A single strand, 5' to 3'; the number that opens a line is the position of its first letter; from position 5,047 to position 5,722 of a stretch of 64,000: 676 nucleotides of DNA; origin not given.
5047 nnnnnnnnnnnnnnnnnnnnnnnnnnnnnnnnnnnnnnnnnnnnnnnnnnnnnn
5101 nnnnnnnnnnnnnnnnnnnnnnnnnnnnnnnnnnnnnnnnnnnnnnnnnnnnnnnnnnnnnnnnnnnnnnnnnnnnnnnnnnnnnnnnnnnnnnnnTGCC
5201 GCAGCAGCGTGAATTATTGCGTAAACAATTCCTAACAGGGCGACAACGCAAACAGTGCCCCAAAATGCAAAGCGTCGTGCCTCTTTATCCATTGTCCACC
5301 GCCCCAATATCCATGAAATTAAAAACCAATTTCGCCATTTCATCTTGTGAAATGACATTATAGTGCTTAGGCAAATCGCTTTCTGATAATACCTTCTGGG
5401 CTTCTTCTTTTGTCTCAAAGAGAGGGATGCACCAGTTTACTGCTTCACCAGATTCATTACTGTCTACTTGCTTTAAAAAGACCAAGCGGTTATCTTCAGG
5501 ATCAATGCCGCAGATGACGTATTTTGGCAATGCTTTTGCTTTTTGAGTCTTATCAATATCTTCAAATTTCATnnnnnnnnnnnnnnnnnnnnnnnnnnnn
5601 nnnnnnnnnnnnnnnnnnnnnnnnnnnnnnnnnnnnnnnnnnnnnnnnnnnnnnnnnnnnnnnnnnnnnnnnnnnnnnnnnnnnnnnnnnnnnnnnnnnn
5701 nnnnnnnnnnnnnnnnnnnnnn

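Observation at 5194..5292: Translationally coupled micro-membrane-peptides not present in the ORF track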

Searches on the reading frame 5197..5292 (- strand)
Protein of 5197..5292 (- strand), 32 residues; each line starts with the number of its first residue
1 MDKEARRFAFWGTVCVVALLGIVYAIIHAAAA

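Call 13: search_protein_families(library=phrogs, proteins=[window:5197-5292:-], max_evalue=0.1)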
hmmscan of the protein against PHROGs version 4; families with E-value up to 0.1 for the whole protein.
seq(32 aa): 0 families

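Call 14: search_protein_families(library=pfam, proteins=[window:5197-5292:-], max_evalue=0.1)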
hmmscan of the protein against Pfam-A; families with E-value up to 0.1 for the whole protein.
seq(32 aa): 0 families

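Call 17: search_dna_similar(query=window:5197-5292:-, collection=phages, mode=protein, max_evalue=10, max_rows=60)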
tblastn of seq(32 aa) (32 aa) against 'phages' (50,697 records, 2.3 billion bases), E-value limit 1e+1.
Records with a match: 28; places in all: 28; records where one place covers at least 80% of the query: 12.
Best place of each record, by identity: >=99% 3; 95-99% 6; 90-95% 1; 80-90% 17; 60-80% 1.
By first word of the organism name: Escherichia 26; Shigella 1; Wifcevirus 1.
By host as written in the record: Escherichia coli 13; Escherichia coli O157:H7 5; - 3; Escherichia sp. 2; Escherichia coli SA02 1; Escherichia coli STEC O157 1; Shigella flexneri 1; Escherichia coli ESBL120 1; and 1 more.
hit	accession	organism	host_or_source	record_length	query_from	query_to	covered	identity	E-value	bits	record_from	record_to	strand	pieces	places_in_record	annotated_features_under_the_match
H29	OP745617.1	Escherichia phage F13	Escherichia sp.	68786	1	32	100%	100.0%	3e-13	66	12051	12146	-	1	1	hypothetical protein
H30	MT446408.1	Escherichia virus TH35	Escherichia coli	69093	1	32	100%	100.0%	4e-13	65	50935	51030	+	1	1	record has no annotation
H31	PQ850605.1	Escherichia phage HansTraber_Bas100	Escherichia coli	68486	1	32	100%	100.0%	4e-13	65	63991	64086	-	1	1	hypothetical protein (x2)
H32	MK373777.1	Escherichia phage vB_EcoM_WFC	Escherichia coli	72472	1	32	100%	96.9%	5e-13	65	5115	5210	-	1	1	hypothetical protein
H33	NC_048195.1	Escherichia phage vB_EcoM_WFC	Escherichia coli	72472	1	32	100%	96.9%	5e-13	65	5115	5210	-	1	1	hypothetical protein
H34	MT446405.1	Escherichia virus TH32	Escherichia coli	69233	1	32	100%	96.9%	1e-12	64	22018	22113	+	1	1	record has no annotation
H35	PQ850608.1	Escherichia phage HermannAdler_Bas98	Escherichia coli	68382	1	32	100%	96.9%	1e-12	64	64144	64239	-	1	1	hypothetical protein (x2)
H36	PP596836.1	Escherichia phage vB_Eco4M-7n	Escherichia coli O157:H7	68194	1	32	100%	96.9%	1e-12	64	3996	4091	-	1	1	hypothetical protein (x2)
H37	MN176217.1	Escherichia phage vB_Eco4M-7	Escherichia sp.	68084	1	32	100%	96.9%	1e-12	64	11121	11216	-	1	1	hypothetical protein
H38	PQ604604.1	Escherichia phage ECP_WGS_SA1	Escherichia coli SA02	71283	1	28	88%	82.1%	3e-9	54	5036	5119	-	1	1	record has no annotation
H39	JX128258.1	Escherichia phage ECML-117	Escherichia coli O157:H7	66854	1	28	88%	82.1%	3e-9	54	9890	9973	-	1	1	hypothetical protein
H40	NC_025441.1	Escherichia phage ECML-117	Escherichia coli O157:H7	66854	1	28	88%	82.1%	3e-9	54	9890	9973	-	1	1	hypothetical protein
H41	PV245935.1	Escherichia phage kaset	Escherichia coli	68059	1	24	75%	83.3%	2e-8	52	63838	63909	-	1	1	hypothetical protein (x2)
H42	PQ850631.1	Escherichia phage VerenaGrendelmeier_Bas101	Escherichia coli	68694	1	21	66%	90.5%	3e-7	49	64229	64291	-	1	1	hypothetical protein (x2)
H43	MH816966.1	Escherichia phage FEC19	Escherichia coli O157:H7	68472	1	21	66%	81.0%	3e-6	46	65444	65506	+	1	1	hypothetical protein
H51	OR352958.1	Escherichia phage AV128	Escherichia coli ESBL120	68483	1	21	66%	81.0%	3e-5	43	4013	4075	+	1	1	hypothetical protein (x2)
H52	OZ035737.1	Wifcevirus WFH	-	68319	1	21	66%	81.0%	3e-5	43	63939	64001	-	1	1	record has no annotation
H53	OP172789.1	Escherichia phage ECO71P1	Shigella flexneri DO71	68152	1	21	66%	81.0%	3e-5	43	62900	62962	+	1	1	hypothetical protein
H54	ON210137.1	Escherichia phage EC150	Escherichia coli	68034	1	21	66%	81.0%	3e-5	43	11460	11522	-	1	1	none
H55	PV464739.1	Escherichia phage RCIP0363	Escherichia coli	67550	1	21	66%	81.0%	3e-5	43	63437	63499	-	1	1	hypothetical protein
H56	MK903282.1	Escherichia phage Mansfield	Escherichia coli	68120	1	21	66%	76.2%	2e-5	43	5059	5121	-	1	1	none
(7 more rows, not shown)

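Call 28: get_annotated_region(hit=H34, flank=17000)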
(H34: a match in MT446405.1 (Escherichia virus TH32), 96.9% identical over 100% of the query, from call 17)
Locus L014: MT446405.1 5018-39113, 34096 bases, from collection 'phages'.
description: UNVERIFIED: Escherichia virus TH32, complete genome.
organism: Escherichia virus TH32 (NCBI taxid 2736322)
taxonomy: Viruses; Duplodnaviria; Heunggongvirae; Uroviricota; Caudoviricetes; Wifcevirus
host: Escherichia coli; source: raw sewage; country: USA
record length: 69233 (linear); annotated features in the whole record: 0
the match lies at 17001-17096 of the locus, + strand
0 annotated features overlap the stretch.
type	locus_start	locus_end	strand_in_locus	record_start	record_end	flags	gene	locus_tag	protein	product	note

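Call 29: get_annotated_region(hit=H30, flank=17000)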
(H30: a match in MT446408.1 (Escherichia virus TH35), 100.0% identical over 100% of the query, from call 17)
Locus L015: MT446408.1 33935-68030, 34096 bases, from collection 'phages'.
description: UNVERIFIED: Escherichia virus TH35, complete genome.
organism: Escherichia virus TH35 (NCBI taxid 2736325)
taxonomy: Viruses; Duplodnaviria; Heunggongvirae; Uroviricota; Caudoviricetes; Wifcevirus
host: Escherichia coli; source: raw sewage; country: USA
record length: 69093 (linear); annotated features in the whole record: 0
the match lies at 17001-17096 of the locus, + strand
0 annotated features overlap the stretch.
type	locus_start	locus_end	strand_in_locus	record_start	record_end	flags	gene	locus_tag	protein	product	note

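Call 30: get_annotated_region(hit=H52, flank=17000)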
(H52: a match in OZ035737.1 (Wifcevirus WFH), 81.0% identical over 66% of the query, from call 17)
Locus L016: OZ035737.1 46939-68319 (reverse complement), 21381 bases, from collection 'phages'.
description: Wifcevirus WFH genome assembly, chromosome: 1.
organism: Wifcevirus WFH (NCBI taxid 2734157)
taxonomy: Viruses; Duplodnaviria; Heunggongvirae; Uroviricota; Caudoviricetes; Wifcevirus
host: -; source: -; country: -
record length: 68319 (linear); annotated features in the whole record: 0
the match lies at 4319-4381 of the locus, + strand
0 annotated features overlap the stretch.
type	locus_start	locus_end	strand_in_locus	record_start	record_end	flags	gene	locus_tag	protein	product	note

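Call 31: get_annotated_region(hit=H38, flank=17000)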
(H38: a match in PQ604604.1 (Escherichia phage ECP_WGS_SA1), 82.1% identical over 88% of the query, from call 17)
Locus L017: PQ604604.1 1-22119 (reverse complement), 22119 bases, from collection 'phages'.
description: UNVERIFIED: Escherichia phage ECP_WGS_SA1, partial genome.
organism: Escherichia phage ECP_WGS_SA1 (NCBI taxid 3384607)
taxonomy: Viruses; Duplodnaviria; Heunggongvirae; Uroviricota; Caudoviricetes
host: Escherichia coli SA02; source: sewage water; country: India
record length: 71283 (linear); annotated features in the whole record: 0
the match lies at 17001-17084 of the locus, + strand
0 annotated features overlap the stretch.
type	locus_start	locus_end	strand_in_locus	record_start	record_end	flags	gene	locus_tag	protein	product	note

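Call 32: get_annotated_region(hit=H41, flank=17000)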
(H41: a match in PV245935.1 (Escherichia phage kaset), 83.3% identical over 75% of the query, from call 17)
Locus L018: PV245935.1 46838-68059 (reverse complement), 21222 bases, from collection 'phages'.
description: Escherichia phage kaset, complete genome.
organism: Escherichia phage kaset (NCBI taxid 3411979)
taxonomy: Viruses; Duplodnaviria; Heunggongvirae; Uroviricota; Caudoviricetes; Lindbergviridae; Wifcevirus
host: Escherichia coli; source: drainage water; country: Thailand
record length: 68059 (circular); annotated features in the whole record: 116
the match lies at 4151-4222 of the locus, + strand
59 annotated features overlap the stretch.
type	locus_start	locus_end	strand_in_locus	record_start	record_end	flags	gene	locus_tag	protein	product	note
CDS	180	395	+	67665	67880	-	-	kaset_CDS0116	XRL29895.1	hypothetical protein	-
CDS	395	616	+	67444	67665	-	-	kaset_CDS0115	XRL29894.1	hypothetical protein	-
CDS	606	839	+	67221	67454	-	-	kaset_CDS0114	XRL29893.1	hypothetical protein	-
CDS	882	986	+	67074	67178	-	-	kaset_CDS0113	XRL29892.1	hypothetical protein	-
CDS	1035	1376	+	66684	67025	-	-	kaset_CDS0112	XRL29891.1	hypothetical protein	-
CDS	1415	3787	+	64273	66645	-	-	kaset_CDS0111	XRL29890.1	tail fiber protein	-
CDS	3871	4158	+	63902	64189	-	-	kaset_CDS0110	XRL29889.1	hypothetical protein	-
CDS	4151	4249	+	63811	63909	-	-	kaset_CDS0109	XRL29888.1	hypothetical protein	-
CDS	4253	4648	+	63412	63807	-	-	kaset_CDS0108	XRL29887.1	hypothetical protein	-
CDS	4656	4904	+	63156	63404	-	-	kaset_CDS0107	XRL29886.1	hypothetical protein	-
CDS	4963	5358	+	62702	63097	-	-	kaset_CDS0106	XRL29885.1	hypothetical protein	-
CDS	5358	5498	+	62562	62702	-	-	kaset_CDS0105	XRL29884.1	hypothetical protein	-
CDS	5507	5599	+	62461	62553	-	-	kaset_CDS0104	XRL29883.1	hypothetical protein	-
CDS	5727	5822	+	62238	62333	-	-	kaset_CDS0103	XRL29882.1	hypothetical protein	-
CDS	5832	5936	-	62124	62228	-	-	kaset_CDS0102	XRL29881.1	hypothetical protein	-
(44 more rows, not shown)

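Call 33: get_annotated_region(hit=H56, flank=17000)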
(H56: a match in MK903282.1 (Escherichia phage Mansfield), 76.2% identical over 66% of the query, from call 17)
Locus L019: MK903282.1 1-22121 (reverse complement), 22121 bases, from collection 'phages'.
description: Escherichia phage Mansfield, complete genome.
organism: Escherichia phage Mansfield (NCBI taxid 2591099)
taxonomy: Viruses; Duplodnaviria; Heunggongvirae; Uroviricota; Caudoviricetes; Wifcevirus
host: Escherichia coli; source: stream water; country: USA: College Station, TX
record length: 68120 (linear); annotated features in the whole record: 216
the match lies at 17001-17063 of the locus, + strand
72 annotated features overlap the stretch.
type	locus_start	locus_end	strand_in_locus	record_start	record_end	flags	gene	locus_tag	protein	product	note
CDS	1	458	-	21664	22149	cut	-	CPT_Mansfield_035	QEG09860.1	hypothetical protein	-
CDS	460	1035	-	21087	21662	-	-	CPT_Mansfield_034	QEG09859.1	hypothetical protein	-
regulatory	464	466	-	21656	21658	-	-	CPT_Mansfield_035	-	ribosome_binding_site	CPT_Mansfield_035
regulatory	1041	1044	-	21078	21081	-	-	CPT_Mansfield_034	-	ribosome_binding_site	CPT_Mansfield_034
CDS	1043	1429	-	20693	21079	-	-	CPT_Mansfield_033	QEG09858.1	head-to-tail connector complex protein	HHpred predicted structural similarity at 98 probability to Bacillus phage SPP1 HEAD COMPLETION PROTEIN GP16 (Protein ...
CDS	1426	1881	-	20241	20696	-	-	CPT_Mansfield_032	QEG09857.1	head-to-tail connector complex protein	HHPred predicted structural similarity at 96 probability to Bacillus protein yqbG shown in PMID 29279385 to be a ...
regulatory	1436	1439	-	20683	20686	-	-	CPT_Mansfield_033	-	ribosome_binding_site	CPT_Mansfield_033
regulatory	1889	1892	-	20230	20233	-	-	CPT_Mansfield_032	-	ribosome_binding_site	CPT_Mansfield_032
CDS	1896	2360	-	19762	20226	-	-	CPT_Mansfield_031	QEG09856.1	hypothetical protein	-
regulatory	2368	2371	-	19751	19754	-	-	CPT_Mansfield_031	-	ribosome_binding_site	CPT_Mansfield_031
CDS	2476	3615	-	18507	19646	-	-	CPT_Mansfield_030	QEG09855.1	major capsid protein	BLASTp similarity to Pseudomonas phage KPP22 phage major virion protein, SwissProt CAPSD_BPK22, shown in PMID 27208109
regulatory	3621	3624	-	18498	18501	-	-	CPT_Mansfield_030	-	ribosome_binding_site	CPT_Mansfield_030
CDS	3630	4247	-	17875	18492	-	-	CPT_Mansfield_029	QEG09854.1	hypothetical protein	-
CDS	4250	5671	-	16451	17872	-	-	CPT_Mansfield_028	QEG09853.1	capsid maturation protease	HHpred predicted structural similarity at 78 probability to Enterbacteria phage T4 prohead core protein protease ...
regulatory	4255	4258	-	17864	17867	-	-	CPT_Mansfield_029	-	ribosome_binding_site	CPT_Mansfield_029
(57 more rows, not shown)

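Call 34: get_annotated_region(hit=H37, flank=1200)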
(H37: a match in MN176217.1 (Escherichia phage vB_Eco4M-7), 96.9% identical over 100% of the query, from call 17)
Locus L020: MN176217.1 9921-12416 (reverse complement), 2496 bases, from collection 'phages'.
description: Escherichia phage vB_Eco4M-7, complete genome.
organism: Escherichia phage vB_Eco4M-7 (NCBI taxid 2601674)
taxonomy: Viruses; Duplodnaviria; Heunggongvirae; Uroviricota; Caudoviricetes; Wifcevirus
host: Escherichia sp.; source: sewage; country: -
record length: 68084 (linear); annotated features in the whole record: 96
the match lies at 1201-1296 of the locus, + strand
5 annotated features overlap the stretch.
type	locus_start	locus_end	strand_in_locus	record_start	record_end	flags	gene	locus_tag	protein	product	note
CDS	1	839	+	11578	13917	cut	-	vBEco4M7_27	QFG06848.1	tail fiber protein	Chaperone of endosialidase domain (PF13884) found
CDS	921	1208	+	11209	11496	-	-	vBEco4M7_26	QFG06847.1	hypothetical protein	-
CDS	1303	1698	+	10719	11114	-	-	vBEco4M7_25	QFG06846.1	hypothetical protein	-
CDS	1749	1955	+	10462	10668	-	-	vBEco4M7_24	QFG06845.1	hypothetical protein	-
CDS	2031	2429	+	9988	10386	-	-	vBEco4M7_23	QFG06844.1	hypothetical protein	-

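Call 35: get_annotated_region(hit=H54, flank=1200)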
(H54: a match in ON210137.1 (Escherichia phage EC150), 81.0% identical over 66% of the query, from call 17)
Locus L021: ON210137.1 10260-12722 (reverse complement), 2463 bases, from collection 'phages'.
description: Escherichia phage EC150, complete genome.
organism: Escherichia phage EC150 (NCBI taxid 2936907)
taxonomy: Viruses; Duplodnaviria; Heunggongvirae; Uroviricota; Caudoviricetes; Wifcevirus
host: Escherichia coli; source: cow manure; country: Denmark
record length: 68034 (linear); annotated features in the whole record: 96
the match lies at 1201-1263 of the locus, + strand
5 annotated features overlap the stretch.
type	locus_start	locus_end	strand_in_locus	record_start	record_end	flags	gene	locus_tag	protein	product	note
CDS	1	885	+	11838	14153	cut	-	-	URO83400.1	hypothetical protein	-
CDS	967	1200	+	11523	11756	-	-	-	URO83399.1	hypothetical protein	-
CDS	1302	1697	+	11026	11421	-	-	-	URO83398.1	hypothetical protein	-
CDS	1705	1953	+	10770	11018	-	-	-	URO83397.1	hypothetical protein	-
CDS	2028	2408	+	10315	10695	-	-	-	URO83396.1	hypothetical protein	-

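Call 36: get_annotated_region(hit=H55, flank=1200)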
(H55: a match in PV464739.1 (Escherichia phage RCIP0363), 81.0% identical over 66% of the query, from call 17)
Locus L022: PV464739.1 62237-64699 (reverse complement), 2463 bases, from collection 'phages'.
description: Escherichia phage RCIP0363, complete genome.
organism: Escherichia phage RCIP0363 (NCBI taxid 3415628)
taxonomy: Viruses
host: Escherichia coli; source: sewage; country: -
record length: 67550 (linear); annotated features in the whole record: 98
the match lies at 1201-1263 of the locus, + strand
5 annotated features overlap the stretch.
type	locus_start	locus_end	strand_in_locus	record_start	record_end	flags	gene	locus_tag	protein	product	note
CDS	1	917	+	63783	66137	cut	-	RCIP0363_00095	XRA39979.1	hypothetical protein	-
CDS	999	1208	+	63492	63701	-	-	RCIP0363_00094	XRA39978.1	hypothetical protein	-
CDS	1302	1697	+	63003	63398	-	-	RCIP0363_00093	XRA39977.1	hypothetical protein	-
CDS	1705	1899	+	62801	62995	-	-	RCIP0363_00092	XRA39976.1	hypothetical protein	-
CDS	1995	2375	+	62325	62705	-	-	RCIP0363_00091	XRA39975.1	hypothetical protein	-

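Call 37: get_annotated_region(hit=H51, flank=1200)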
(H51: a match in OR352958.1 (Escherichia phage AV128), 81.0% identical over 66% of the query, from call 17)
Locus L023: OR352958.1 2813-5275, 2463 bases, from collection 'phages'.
description: Escherichia phage AV128, complete genome.
organism: Escherichia phage AV128 (NCBI taxid 3077273)
taxonomy: Viruses; Duplodnaviria; Heunggongvirae; Uroviricota; Caudoviricetes; Wifcevirus
host: Escherichia coli ESBL120; source: wastewater; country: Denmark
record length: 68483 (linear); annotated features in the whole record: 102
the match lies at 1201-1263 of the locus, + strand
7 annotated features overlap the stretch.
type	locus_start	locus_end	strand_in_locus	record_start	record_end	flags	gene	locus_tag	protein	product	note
CDS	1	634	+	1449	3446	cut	-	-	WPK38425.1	tail fiber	-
CDS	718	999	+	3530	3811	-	-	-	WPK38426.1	hypothetical protein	-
CDS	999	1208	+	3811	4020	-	-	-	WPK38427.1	hypothetical protein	-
CDS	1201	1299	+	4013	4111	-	-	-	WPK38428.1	hypothetical protein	-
CDS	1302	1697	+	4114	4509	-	-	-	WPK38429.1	hypothetical protein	-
CDS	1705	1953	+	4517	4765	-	-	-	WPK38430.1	hypothetical protein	-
CDS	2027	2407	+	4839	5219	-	-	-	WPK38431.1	hypothetical protein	-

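Call 38: get_annotated_region(hit=H53, flank=1200)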
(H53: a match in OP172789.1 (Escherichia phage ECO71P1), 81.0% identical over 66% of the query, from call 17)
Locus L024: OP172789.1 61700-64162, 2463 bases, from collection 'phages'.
description: Escherichia phage ECO71P1, complete genome.
organism: Escherichia phage ECO71P1 (NCBI taxid 2968662)
taxonomy: Viruses; Duplodnaviria; Heunggongvirae; Uroviricota; Caudoviricetes; Wifcevirus
host: Shigella flexneri DO71; source: municipal sewage; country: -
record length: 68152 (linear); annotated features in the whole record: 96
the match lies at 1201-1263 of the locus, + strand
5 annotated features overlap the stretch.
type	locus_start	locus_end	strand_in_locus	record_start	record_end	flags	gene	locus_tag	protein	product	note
CDS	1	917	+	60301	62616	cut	-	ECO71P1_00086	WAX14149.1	hypothetical protein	-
CDS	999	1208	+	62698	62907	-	-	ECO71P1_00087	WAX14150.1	hypothetical protein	-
CDS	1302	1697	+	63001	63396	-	-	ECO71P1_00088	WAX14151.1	hypothetical protein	-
CDS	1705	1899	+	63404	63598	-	-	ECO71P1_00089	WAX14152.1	hypothetical protein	-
CDS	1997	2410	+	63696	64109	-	-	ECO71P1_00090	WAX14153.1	hypothetical protein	-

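Call 73: predict_structure(protein=window:5197-5292:-)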
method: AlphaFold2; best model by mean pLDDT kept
length: 32 residues; sequences in the alignment: 1
mean_pLDDT: 90.0   pTM: 0.49
mean pLDDT of the five models: 90.0, 89.8, 88.6, 88.3, 84.3
residues with pLDDT >= 90: 21; 70-90: 9; 50-70: 2; < 50: 0
segments of 3 or more residues with pLDDT < 50: none
pLDDT, mean of each block of 10 residues (from residue 1): 80 96 96 81
secondary structure, 60 per line:
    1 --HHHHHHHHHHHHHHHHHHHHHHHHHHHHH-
elements in order: H3-31
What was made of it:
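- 5194..5292 (-): P1: 32-aa single-helix membrane micro-protein gene (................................). AlphaFold2 helix over residues 3-31, pLDDT 90: call 73.
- On Holin / antiholin: AlphaFold2 gives a single helix over residues 3-31 (call 73).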

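Call 81: search_solved_structures(query=window:5197-5292:-, max_evalue=10, show_alignments=3)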
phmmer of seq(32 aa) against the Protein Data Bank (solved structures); distinct sequences matched with E-value up to 10: 0.
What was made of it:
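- On D3 Iap-like Wzy inhibitor: phmmer of P1 against all PDB chain sequences found nothing at E<=10 (call 81).
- Closest known: Bacterial small single-pass inner-membrane proteins. Different: P1, P2 and P3 are phage-encoded and show no sequence similarity to any of them (calls 13, 14, 81).
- Closest known: Iap of Pseudomonas phage D3. Different: No sequence similarity was detected (call 81).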

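Call 101: search_dna_similar(query=window:5197-5292:-, collection=plasmids, mode=protein, max_evalue=10, max_rows=10)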
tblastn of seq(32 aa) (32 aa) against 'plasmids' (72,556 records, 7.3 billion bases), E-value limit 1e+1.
No match.

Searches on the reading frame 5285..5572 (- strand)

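Call 13: search_protein_families(library=phrogs, proteins=[window:5285-5572:-], max_evalue=0.1)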
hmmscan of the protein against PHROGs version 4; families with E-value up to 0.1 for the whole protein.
window:5285-5572:- (95 aa): 2 families
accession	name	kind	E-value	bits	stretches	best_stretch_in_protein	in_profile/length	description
phrog_23695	-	unknown function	0.016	16.2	1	7-75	23-89/144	-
phrog_21523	-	head and packaging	0.032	14.6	1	31-93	52-112/277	virion structural protein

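Call 14: search_protein_families(library=pfam, proteins=[window:5285-5572:-], max_evalue=0.1)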
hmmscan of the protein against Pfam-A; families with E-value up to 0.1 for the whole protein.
window:5285-5572:- (95 aa): 2 families
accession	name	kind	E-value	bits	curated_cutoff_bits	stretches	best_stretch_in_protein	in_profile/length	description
PF19955.5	EAD1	-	0.098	13.6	24.2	0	46-87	13-55/90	Effector-associated domain 1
PF07824.17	Chaperone_III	-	0.098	13.4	25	0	21-61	10-53/110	Type III secretion chaperone domain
